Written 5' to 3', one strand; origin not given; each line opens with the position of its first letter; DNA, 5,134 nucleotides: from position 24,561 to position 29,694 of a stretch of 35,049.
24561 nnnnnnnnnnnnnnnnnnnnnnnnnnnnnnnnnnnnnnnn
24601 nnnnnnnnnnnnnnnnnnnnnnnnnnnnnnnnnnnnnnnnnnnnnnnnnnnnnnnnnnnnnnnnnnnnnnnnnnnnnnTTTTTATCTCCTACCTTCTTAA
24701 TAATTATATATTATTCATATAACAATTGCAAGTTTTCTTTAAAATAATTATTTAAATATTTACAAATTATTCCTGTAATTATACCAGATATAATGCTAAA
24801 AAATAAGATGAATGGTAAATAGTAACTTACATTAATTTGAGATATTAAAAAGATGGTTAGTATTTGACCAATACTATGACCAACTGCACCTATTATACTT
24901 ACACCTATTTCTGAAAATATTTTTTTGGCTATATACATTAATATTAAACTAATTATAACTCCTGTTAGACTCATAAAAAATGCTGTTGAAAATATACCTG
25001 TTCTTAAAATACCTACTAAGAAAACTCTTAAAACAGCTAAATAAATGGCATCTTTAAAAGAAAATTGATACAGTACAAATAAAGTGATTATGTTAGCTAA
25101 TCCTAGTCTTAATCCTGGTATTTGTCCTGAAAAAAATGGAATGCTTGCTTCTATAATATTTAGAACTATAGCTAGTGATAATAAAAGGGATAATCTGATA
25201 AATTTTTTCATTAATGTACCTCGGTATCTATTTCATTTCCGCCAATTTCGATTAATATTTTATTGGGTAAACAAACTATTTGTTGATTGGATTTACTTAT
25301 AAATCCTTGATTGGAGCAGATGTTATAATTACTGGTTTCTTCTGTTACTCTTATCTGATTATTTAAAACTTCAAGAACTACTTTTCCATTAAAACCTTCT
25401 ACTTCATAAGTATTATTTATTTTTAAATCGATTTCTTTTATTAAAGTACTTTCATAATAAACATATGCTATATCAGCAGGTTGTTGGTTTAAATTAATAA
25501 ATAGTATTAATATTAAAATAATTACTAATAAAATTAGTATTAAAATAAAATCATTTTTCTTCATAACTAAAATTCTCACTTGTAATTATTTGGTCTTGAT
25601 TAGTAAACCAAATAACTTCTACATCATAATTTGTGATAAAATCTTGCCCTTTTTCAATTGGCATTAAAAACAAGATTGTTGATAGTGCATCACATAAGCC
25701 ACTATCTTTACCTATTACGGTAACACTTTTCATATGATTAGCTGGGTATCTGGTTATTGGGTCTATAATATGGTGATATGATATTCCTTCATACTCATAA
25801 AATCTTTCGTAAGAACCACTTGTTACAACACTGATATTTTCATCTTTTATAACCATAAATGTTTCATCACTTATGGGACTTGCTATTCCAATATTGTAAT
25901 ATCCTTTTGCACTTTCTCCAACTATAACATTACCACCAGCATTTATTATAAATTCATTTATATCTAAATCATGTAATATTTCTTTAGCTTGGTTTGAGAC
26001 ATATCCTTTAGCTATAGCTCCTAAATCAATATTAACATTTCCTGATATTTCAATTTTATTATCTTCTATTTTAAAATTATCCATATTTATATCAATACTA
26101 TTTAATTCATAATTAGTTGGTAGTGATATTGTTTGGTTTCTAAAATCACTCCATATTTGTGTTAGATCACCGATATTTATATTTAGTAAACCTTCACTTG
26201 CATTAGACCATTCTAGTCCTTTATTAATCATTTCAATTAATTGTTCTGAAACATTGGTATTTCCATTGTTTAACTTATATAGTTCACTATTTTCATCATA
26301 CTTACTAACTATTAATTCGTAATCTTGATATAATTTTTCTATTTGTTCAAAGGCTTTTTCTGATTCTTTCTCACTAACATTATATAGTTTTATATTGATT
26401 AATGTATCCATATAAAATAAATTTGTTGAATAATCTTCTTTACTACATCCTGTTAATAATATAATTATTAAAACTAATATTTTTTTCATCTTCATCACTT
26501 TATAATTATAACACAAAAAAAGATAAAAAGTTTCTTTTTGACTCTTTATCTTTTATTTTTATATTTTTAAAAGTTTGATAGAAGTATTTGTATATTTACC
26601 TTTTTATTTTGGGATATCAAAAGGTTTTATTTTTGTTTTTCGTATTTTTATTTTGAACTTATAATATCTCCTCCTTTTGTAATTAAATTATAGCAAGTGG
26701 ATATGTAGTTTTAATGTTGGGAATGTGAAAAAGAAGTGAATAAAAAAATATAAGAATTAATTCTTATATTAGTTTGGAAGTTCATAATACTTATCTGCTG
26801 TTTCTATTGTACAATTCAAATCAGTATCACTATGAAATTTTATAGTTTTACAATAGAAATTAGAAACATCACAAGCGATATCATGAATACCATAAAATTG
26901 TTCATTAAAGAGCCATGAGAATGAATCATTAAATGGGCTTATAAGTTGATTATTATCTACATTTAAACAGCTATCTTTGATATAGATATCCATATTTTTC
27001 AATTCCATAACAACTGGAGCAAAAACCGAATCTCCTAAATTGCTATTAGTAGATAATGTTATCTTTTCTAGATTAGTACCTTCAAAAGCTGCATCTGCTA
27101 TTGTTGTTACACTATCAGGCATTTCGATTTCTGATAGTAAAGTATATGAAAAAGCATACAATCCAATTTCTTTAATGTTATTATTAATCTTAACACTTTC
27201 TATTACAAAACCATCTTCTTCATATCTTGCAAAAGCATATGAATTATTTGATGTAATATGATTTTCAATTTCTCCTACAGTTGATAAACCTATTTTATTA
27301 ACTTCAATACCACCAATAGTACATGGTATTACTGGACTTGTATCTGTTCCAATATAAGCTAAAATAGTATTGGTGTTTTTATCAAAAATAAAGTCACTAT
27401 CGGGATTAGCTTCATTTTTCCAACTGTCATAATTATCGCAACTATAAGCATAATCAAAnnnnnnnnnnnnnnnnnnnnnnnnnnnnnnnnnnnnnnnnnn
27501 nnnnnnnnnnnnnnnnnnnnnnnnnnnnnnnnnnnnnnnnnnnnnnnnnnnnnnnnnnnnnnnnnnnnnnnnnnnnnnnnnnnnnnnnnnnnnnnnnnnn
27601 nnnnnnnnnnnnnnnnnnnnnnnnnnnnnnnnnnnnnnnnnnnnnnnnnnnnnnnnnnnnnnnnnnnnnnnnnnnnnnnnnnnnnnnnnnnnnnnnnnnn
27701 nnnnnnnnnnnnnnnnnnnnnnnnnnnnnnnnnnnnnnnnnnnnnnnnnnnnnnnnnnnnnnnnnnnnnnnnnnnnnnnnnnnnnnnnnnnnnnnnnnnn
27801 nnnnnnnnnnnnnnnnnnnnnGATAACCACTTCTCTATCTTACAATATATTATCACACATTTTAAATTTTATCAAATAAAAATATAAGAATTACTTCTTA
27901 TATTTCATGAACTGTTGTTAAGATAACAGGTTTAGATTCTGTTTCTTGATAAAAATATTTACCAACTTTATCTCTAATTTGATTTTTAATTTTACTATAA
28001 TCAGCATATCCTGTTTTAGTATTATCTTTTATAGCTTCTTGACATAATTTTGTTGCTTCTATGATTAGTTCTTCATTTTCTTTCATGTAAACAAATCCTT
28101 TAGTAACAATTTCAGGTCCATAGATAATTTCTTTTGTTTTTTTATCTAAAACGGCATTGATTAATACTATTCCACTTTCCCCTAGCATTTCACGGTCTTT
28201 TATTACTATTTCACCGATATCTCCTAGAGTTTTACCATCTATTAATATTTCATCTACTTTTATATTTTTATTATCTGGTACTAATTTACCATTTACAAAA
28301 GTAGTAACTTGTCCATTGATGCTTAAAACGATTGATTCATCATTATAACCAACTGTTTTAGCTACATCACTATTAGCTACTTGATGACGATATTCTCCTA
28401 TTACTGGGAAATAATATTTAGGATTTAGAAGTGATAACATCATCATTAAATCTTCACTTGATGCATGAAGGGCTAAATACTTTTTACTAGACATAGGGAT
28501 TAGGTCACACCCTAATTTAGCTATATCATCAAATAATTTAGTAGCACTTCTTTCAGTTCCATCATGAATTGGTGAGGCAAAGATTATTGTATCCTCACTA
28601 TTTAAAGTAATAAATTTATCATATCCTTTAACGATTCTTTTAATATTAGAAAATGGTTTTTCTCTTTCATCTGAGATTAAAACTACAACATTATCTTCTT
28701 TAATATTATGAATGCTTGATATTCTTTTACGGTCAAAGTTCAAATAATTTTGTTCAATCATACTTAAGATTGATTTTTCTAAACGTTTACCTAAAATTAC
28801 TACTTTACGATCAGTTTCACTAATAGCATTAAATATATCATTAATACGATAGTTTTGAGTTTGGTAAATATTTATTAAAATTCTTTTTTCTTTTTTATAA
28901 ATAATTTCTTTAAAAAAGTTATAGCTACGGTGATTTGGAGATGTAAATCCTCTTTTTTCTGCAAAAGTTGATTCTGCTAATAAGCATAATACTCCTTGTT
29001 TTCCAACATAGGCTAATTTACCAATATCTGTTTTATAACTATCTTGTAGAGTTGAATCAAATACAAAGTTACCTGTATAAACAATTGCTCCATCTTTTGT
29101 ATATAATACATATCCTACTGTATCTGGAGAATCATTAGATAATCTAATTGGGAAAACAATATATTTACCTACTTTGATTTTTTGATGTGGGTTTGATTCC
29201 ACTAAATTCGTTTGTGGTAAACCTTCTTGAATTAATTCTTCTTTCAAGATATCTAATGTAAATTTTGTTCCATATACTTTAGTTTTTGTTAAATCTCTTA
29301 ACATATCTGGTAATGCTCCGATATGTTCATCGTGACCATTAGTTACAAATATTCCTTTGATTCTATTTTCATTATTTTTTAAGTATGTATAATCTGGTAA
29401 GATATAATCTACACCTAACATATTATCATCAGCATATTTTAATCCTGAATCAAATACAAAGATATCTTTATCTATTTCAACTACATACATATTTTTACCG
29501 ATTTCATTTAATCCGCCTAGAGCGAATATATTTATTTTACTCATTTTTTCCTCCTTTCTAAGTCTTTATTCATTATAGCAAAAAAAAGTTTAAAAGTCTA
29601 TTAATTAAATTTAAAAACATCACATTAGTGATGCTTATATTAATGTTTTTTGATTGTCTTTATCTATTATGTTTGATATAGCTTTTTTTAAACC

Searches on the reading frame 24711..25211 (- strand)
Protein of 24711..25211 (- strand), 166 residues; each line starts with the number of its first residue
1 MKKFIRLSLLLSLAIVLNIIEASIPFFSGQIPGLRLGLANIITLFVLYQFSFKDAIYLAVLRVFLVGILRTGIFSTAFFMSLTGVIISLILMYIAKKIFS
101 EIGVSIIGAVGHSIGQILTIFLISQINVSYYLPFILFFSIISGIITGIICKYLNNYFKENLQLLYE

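Call 7: search_protein_families(library=pfam, proteins=[window:24711-25211:-], max_evalue=0.01)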
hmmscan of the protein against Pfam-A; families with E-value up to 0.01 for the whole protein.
window:24711-25211:- (166 aa): 1 family
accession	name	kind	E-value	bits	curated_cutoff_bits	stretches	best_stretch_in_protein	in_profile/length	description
PF07456.16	Hpre_diP_synt_I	-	2.5e-36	125.4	30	1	10-153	1-147/147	Heptaprenyl diphosphate synthase component I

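Call 8: search_protein_families(library=ncbifam, proteins=[window:24711-25211:-], max_evalue=0.01)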
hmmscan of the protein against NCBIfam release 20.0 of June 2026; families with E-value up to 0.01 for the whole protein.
window:24711-25211:- (166 aa): 1 family
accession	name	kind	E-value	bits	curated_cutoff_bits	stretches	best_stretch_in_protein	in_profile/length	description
TIGR03613.1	RutR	equivalog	0.0017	18.3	368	0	39-65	38-64/202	pyrimidine utilization regulatory protein R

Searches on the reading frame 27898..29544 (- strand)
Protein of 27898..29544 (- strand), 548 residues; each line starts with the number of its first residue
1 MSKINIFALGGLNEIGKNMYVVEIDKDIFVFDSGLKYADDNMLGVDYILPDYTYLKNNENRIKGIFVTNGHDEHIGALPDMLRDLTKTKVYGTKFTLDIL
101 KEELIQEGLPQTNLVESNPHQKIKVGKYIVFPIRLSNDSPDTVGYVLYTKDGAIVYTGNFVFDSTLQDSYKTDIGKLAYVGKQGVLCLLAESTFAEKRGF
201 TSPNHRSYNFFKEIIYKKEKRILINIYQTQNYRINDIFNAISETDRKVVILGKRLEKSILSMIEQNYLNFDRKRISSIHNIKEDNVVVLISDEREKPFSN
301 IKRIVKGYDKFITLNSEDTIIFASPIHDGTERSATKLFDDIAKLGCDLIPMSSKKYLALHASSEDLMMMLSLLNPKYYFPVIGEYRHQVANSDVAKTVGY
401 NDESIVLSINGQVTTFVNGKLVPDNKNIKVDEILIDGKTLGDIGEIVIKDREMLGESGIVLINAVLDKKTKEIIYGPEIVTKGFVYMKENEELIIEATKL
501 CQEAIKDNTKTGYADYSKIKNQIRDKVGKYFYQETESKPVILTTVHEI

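Call 20: search_protein_families(library=pfam, proteins=[window:27898-29544:-], max_evalue=0.001)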
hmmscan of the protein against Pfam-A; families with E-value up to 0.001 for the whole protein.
window:27898-29544:- (548 aa): 5 families
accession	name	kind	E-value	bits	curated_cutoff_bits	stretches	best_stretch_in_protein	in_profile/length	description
PF17770.6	RNase_J_C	-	4.7e-28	98.6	23.8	1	447-548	1-102/102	Ribonuclease J C-terminal domain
PF22505.1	RNase_J_b_CASP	-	2e-15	57.1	27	1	219-339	1-124/126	Ribonuclease J, beta-CASP domain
PF12706.13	Lactamase_B_2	-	1.7e-09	38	27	1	60-161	29-144/200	Beta-lactamase superfamily domain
PF00753.33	Lactamase_B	-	6.6e-07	29.9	22.7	1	17-158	6-148/196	Metallo-beta-lactamase superfamily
PF07521.17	RMMBL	-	0.0003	21.2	21.6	1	360-393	17-50/63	Zn-dependent metallo-hydrolase RNA specificity domain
